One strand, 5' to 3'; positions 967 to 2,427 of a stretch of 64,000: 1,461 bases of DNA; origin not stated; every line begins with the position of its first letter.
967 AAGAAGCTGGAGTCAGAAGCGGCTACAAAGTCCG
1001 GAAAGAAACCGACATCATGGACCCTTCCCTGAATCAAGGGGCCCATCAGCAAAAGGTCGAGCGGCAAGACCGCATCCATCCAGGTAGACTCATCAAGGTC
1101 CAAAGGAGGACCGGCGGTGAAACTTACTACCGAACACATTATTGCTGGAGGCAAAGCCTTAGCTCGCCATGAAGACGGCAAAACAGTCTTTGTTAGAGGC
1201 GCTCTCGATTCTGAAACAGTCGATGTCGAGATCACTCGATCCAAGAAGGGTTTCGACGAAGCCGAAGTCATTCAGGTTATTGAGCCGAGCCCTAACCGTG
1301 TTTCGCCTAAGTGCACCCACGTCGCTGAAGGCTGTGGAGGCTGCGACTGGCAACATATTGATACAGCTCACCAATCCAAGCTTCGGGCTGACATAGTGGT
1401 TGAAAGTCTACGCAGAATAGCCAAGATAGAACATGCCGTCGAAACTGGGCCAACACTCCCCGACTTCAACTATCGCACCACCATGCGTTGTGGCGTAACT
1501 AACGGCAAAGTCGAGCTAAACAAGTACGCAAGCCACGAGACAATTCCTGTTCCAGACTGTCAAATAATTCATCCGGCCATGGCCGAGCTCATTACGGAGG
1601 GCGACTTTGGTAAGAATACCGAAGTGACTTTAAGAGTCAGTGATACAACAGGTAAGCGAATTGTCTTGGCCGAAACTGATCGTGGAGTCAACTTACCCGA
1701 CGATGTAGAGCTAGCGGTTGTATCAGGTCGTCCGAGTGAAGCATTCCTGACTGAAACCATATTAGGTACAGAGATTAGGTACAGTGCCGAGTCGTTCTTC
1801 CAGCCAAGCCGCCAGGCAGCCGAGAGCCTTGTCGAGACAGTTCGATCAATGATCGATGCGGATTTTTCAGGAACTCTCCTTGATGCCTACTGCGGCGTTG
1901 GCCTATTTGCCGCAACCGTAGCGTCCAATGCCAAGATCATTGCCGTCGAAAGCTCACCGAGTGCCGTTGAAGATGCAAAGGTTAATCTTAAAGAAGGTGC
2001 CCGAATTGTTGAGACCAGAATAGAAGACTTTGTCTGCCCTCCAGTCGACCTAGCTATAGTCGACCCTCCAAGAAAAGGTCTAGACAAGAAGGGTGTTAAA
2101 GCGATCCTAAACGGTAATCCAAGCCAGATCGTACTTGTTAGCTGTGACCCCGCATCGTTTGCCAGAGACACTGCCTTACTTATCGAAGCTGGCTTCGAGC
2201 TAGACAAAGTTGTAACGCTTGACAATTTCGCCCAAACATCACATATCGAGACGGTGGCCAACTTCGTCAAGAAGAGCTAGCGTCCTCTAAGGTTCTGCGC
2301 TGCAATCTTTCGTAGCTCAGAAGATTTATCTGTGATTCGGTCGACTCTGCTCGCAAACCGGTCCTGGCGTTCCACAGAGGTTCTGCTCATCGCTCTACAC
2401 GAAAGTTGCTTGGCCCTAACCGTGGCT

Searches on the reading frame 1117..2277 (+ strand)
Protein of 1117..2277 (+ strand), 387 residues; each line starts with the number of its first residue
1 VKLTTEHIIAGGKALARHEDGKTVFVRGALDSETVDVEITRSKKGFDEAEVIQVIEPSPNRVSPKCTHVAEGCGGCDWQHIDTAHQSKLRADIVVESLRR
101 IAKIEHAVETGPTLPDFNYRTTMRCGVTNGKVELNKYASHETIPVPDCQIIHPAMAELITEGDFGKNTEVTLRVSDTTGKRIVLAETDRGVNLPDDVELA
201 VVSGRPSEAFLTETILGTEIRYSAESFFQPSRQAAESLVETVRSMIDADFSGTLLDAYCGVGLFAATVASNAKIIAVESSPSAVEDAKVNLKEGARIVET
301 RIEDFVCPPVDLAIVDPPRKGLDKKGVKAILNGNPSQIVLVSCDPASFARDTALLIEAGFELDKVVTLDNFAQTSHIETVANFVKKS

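Call 73: search_protein_families(library=pfam, proteins=[window:1117-2277:+], max_evalue=0.0001)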
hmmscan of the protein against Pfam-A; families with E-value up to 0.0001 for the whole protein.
window:1117-2277:+ (387 aa): 2 families
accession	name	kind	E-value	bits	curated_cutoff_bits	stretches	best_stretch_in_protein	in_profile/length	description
PF05958.17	tRNA_U5-meth_tr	-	9e-16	58.3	23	2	296-379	273-350/357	tRNA (Uracil-5-)-methyltransferase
PF01938.26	TRAM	-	3.3e-06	27.3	21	1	12-52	19-61/61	TRAM domain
